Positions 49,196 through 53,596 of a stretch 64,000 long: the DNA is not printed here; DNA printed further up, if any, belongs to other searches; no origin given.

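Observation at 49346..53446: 1366-aa membrane protein of unknown family built from two paralogous modules, the second retaining its own signal-peptide-like segment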

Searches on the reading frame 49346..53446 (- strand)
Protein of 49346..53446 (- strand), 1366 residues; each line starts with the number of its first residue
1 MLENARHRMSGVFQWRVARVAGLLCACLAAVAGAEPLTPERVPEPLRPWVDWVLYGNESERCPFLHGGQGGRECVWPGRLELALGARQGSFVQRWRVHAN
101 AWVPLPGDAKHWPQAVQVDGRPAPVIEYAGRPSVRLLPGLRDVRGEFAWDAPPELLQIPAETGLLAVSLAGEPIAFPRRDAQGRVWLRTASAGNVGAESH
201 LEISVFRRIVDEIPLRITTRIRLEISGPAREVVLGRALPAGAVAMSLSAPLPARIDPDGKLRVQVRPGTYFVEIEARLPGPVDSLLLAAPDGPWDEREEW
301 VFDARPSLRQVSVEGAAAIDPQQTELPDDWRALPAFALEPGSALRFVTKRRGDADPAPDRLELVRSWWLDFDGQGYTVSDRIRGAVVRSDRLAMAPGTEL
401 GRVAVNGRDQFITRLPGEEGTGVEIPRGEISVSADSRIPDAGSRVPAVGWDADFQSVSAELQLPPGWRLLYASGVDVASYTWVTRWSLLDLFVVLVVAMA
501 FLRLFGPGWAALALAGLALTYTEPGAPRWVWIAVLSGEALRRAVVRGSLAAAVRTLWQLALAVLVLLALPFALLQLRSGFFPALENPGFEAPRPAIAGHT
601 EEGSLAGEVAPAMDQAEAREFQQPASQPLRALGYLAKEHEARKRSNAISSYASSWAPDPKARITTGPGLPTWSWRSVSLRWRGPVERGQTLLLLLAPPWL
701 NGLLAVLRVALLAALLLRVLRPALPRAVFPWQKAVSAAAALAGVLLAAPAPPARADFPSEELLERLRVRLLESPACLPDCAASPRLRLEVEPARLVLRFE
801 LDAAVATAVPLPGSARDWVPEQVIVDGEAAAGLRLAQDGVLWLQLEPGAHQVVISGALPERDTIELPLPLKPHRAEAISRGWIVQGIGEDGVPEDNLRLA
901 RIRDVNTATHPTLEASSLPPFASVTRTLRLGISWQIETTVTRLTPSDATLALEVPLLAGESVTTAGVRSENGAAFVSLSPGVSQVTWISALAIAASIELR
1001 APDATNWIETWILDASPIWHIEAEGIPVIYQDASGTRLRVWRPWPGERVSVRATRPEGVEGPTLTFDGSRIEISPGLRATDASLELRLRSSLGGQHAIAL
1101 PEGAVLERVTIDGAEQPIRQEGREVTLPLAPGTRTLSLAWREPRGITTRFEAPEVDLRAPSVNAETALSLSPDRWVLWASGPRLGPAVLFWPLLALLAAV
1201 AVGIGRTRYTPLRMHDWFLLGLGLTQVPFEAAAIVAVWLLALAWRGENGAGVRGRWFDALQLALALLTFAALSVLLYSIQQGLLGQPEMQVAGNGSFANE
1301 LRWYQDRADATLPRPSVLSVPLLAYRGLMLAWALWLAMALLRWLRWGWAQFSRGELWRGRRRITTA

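Call 5: search_protein_families(library=pfam, proteins=[window:49346-53446:-], max_evalue=1)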
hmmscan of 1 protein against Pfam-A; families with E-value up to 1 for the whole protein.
window:49346-53446:- (1366 aa): 0 families
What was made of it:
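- On Ribophorin I / OST1 (PF04597): The window protein has no hit at E<=1 (call 5).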

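Call 6: search_protein_families(library=ncbifam, proteins=[window:49346-53446:-], max_evalue=1)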
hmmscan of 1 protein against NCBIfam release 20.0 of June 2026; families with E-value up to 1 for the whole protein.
window:49346-53446:- (1366 aa): 0 families
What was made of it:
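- Checked: No Pfam or NCBIfam hit at E<=1 (calls 5, 6).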

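Call 9: find_homologous_proteins(query=window:49346-53446:-)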
Query window:49346-53446:- (1366 aa): 2012 proteins with E <= 0.001 among 8000 candidates; the best 120 are listed.
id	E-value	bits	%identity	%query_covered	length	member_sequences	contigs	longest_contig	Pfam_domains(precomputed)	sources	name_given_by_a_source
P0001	0.0e+0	3024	100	100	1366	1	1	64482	-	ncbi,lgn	-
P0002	0.0e+0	2420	80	100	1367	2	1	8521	-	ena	-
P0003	0.0e+0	2283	84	90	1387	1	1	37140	-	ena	-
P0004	0.0e+0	2254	75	100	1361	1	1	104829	-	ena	-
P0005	0.0e+0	2241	75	100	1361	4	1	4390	-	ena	-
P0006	0.0e+0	2222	74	100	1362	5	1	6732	-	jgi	jgi:hypothetical protein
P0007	0.0e+0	2193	73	100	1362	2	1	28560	-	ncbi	-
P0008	0.0e+0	2141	72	100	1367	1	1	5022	-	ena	-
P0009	0.0e+0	2122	72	100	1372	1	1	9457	-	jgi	-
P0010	0.0e+0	1898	66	98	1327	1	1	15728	-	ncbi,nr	ncbi:MAG TPA: hypothetical protein VKH41_03175, partial [Myxococcota bacterium]|nr:hypothetical prot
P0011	0.0e+0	1633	58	96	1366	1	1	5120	-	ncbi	-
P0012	0.0e+0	1627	57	98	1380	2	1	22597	-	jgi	-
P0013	0.0e+0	1584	74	58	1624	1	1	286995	PF05019.19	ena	-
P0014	0.0e+0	1569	56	98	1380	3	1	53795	-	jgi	jgi:hypothetical protein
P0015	0.0e+0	1555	55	98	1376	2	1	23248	-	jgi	jgi:hypothetical protein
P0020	0.0e+0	1542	56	98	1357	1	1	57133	-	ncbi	-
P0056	0.0e+0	1437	51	98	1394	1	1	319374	-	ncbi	-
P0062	0.0e+0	1430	53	97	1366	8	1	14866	-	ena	-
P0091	0.0e+0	1412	54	98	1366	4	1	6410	-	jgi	jgi:hypothetical protein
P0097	0.0e+0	1406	51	98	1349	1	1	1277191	-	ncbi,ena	-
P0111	0.0e+0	1394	49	99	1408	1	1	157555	-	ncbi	ncbi:MAG: hypothetical protein AB1714_24430 [Acidobacteriota bacterium]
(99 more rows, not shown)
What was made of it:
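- More than 2000 hits, with the top 120 all full length (call 9).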

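Call 17: search_solved_structures(query=A1, max_evalue=10)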
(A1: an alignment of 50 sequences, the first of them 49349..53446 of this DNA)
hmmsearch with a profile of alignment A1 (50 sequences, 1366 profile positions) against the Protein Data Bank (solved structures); distinct sequences matched with E-value up to 10: 3.
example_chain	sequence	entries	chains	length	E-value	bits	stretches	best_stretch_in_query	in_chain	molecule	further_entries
6een_D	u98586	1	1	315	1.1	9.7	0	862-903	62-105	Designer Pentatricopeptide Protein dPPR10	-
4ozs_A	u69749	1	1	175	1.8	8.9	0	875-906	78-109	Alpha solenoid protein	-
6een_B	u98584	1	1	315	2.3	8.6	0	875-906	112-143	Designer Pentatricopeptide Protein dPPR10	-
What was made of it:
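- Tried and rejected: A profile search of PDB sequences gave only noise at E>1 (call 17).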

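Call 18: find_encoding_contigs(protein=P0097, flank=8000, max_places=2)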
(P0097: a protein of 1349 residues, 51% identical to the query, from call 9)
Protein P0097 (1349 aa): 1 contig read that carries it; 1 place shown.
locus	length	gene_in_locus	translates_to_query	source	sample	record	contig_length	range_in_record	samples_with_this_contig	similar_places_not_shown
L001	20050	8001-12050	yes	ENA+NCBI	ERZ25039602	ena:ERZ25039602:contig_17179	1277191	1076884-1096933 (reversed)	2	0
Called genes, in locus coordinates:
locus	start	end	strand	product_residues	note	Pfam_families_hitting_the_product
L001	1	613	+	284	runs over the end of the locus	PF08450:SGL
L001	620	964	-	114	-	PF07719:TPR_2 (faint)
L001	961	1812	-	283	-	PF00753:Lactamase_B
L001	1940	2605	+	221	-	PF00881:Nitroreductase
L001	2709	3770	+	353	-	PF04055:Radical_SAM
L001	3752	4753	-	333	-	PF00478:IMPDH (faint), PF03060:NMO, PF01070:FMN_dh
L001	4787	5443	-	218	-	PF00378:ECH_1, PF16113:ECH_2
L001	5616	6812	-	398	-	PF00149:Metallophos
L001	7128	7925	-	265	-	PF00106:adh_short, PF08659:KR, PF13561:adh_short_C2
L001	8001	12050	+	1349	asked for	-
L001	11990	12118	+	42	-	-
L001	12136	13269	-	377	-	PF01757:Acyl_transf_3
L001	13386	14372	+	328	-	PF00248:Aldo_ket_red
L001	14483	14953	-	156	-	PF00254:FKBP_C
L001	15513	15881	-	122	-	-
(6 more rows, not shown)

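Call 19: find_encoding_contigs(protein=P0111, flank=8000, max_places=2)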
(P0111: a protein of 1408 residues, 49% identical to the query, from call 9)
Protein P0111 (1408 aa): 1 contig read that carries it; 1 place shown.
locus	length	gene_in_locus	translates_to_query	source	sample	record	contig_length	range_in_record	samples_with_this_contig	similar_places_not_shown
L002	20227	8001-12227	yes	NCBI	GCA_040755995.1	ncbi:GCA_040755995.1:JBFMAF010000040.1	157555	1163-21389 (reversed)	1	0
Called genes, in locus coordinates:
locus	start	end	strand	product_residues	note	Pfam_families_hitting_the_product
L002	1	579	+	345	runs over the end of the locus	PF25975:CzcB_C (faint)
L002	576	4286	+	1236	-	PF00873:ACR_tran (weak), PF00005:ABC_tran, PF13304:AAA_21 (faint)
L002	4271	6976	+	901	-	-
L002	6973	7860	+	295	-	PF00005:ABC_tran, PF13304:AAA_21 (faint)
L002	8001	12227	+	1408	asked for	-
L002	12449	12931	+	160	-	PF00072:Response_reg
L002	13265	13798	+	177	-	PF13801:Metal_resist, PF07813:LTXXQ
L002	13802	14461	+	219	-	PF04542:Sigma70_r2, PF08281:Sigma70_r4_2, PF04545:Sigma70_r4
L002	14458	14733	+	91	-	-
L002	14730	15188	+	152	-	PF16231:DUF4890 (faint)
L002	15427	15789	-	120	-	-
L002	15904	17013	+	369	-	PF00365:PFK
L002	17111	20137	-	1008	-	PF00069:Pkinase, PF07714:PK_Tyr_Ser-Thr, PF25174:Beta-prop_THOC3, PF24807:WD40_CDC20-Fz, PF24814:WD40_Prp19, PF25173:Beta-prop_WDR3_1st, PF25175:Beta-prop_WDR5, PF23381:Beta-prop_IFT122_1st, +3 more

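Call 20: find_encoding_contigs(protein=P0056, flank=8000, max_places=2)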
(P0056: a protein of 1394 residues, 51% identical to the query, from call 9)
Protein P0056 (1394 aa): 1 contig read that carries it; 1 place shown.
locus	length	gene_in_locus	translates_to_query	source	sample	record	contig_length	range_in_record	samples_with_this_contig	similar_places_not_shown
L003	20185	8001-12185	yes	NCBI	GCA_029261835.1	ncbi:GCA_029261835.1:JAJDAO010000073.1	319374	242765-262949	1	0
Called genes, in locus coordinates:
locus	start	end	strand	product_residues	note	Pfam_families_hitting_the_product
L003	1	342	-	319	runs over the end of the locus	PF00296:Bac_luciferase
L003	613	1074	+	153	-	PF13577:SnoaL_4 (weak)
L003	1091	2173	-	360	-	PF03747:ADP_ribosyl_GH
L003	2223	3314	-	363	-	PF01636:APH, PF02958:EcKL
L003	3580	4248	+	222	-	PF02798:GST_N, PF13409:GST_N_2, PF13417:GST_N_3, PF13410:GST_C_2 (weak)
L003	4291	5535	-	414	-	-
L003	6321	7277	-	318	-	PF00135:COesterase, PF20434:BD-FAE, PF07859:Abhydrolase_3, PF00326:Peptidase_S9 (faint)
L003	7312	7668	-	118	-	-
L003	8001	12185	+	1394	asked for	-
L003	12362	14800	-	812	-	PF03176:MMPL, PF02460:Patched (weak), PF12349:Sterol-sensing, PF03176:MMPL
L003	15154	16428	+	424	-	PF00270:DEAD, PF04851:ResIII (weak), PF00271:Helicase_C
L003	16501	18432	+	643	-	PF00005:ABC_tran, PF02463:SMC_N (faint), PF13304:AAA_21 (faint), PF12848:ABC_tran_Xtn, PF00005:ABC_tran, PF16326:ABC_tran_CTD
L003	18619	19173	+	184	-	-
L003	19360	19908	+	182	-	-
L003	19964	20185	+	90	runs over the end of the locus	-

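Call 41: find_related_loci(query=A1, collection=genome_contigs, flank=6000)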
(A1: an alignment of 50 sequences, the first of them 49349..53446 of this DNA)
Query A1 (1366 aa) in genome_contigs; peptide patterns used: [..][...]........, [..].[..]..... (x = any residue, [..] = any of these).
600 stretches matched a pattern (row limit reached: there are more); 529 encode a relative of the query (tblastn E <= 1e-3); the best 80 are kept; 80 distinct loci.
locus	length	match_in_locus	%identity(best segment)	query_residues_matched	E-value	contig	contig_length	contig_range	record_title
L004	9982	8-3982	66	32-1366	0e+0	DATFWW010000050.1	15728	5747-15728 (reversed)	MAG TPA_asm: Myxococcota bacterium isolate SMAG_U9501 k141_8295706, whole genome shotgun sequence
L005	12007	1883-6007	52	40-1358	0e+0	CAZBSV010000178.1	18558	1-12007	MAG TPA_asm: uncultured Spirochaetales bacterium isolate binchicken_co165_169 genome assembly, contig: k141_1445775, who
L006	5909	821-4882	53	32-1362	0e+0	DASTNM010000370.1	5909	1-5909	MAG TPA_asm: Candidatus Polarisedimenticolia bacterium isolate SMAG_U2143 k141_131478, whole genome shotgun sequence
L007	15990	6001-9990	51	29-1360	0e+0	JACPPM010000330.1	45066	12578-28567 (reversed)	MAG: Acidobacteria bacterium isolate NC_groundwater_627_Ag_B-0.1um_62_56 B_1_S1_Biohub_coassembly_k141_5365828, whole ge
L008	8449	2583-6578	52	23-1366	0e+0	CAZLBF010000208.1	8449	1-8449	MAG TPA_asm: uncultured Myxococcales bacterium isolate binchicken_co231_155 genome assembly, contig: k141_6628466, whole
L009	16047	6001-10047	49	20-1358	0e+0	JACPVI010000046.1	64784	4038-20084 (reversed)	MAG: Myxococcales bacterium isolate NC_groundwater_780_Ag_S2p5_69_11 JBCH_GD18_4_SO25_S179_scaffold_455391, whole genome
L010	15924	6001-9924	52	35-1358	0e+0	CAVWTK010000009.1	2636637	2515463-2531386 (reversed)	MAG: uncultured bacterium isolate MFD05442.bin.2.281 genome assembly, contig: contig_9973, whole genome shotgun sequence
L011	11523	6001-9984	49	35-1358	0e+0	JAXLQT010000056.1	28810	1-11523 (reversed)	MAG: Acidobacteriota bacterium isolate STL-ACI10 C4.156.fa-56, whole genome shotgun sequence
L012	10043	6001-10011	47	25-1358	0e+0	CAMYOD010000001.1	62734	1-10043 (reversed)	MAG: uncultured Gammaproteobacteria bacterium isolate ES_M_Gamma_001 genome assembly, contig: scaffold_1026, whole genom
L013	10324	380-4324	52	40-1366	0e+0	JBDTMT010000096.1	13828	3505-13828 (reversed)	MAG: bacterium isolate cluster3_bin.132 NODE_18054_length_13828_cov_6.294780, whole genome shotgun sequence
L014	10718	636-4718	49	36-1358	0e+0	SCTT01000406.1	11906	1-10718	MAG: bacterium isolate FW305_bin.15 FW305_bin.15-30879-1, whole genome shotgun sequence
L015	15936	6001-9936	52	33-1358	0e+0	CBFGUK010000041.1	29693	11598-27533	MAG TPA_asm: uncultured bacterium isolate SRR17295757_concoct_170 genome assembly, contig: ERZ23398518.1498, whole genom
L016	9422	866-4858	51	20-1358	0e+0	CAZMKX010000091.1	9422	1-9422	MAG TPA_asm: uncultured Myxococcales bacterium isolate SRP173033_co1_140 genome assembly, contig: NODE_17544_length_9422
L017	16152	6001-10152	48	14-1358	0e+0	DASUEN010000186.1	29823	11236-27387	MAG TPA_asm: Thermoanaerobaculia bacterium isolate SMAG_U1354 k141_184116, whole genome shotgun sequence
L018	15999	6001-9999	48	34-1358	0e+0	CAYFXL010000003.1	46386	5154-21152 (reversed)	MAG TPA_asm: uncultured Syntrophobacterales bacterium isolate ERP108616_co2_512 genome assembly, contig: NODE_841_length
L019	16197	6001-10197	47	2-1357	0e+0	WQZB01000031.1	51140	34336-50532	MAG: Polyangiaceae bacterium isolate Emb289P4bin44 Ga0123357_10000251, whole genome shotgun sequence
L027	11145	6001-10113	46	10-1358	0e+0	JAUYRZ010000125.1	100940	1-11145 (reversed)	MAG: Archangium sp. isolate C5_metabat.bin.21 C5_k141_225232, whole genome shotgun sequence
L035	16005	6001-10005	43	7-1360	0e+0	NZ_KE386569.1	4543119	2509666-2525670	Methylobacter luteus IMV-B-3098 MetluDRAFT_scaffold1.1, whole genome shotgun sequence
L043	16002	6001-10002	43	31-1366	0e+0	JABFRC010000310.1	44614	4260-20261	MAG: Methylococcaceae bacterium isolate P-RSF-IL-13 seq_307, whole genome shotgun sequence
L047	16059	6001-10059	46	20-1358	0e+0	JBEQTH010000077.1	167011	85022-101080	MAG: Myxococcales bacterium isolate MAG_Dt_25 k247_1821964, whole genome shotgun sequence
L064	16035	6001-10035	43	23-1366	0e+0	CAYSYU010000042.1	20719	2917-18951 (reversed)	MAG TPA_asm: uncultured Methylomagnum sp. isolate SRP302447_co1_256 genome assembly, contig: NODE_6877_length_20719_cov_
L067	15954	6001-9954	42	31-1358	0e+0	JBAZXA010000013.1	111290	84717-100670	MAG: Methylococcaceae bacterium isolate SO_2017_GW1_45 NODE_1197_length_111290_cov_41.690176_OW334_2017, whole genome sh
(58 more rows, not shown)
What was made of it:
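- At least 529 species genomes from several phyla (call 41).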

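Call 47: search_protein_families(library=pfam, alignment_id=A5, max_evalue=10)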
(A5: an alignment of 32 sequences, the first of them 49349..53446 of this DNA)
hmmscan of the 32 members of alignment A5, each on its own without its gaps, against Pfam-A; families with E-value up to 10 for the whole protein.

A. member 1, window:49349-53446:- (1366 aa): 1 family
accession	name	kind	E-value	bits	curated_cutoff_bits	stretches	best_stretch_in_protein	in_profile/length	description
PF25665.1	His1_capsid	-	8.9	6.8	27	1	484-504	46-66/73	His1 virus capsid protein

B. families by the number of members that match (of 32 scanned): 16 families
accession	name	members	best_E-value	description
PF06832.18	BiPBP_C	4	0.006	Penicillin-Binding Protein C-terminus Family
PF25633.1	Anula_coat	1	0.0072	Anulavirus coat protein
PF21403.4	OTU1_UBXL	1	0.071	OTU1, UBXL domain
PF04014.23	MazE_antitoxin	1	0.099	Antidote-toxin recognition MazE, bacterial antitoxin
PF16636.10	APC_u15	1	0.11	Unstructured region on APC between APC_crr regions 5 and 6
PF22768.1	SPP1_Dit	1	0.13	Siphovirus-type tail component, C-terminal domain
PF18346.7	SH3_15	1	0.14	Mind bomb SH3 repeat domain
PF17656.6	ChapFlgA_N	1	0.19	FlgA N-terminal domain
PF24382.1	DUF7538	1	0.26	Family of unknown function (DUF7538)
PF05036.18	SPOR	1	0.28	SPOR domain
PF21139.3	BT_MCC_alpha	1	0.34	Methylcrotonyl-CoA carboxylase, alpha-subunit, BT domain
PF12273.13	RCR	1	0.6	Chitin synthesis regulation, resistance to Congo red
PF04956.18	TrbC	1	0.69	TrbC/VIRB2 pilin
PF22954.2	DUF7027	1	1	Domain of unknown function (DUF7027)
PF15860.11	DUF4728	1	7.8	Domain of unknown function (DUF4728)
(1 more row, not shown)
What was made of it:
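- Tried and rejected: Pfam and NCBIfam scans of the protein (calls 5, 6), and Pfam at E<=10 on 32 diverse members (call 47), found nothing.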
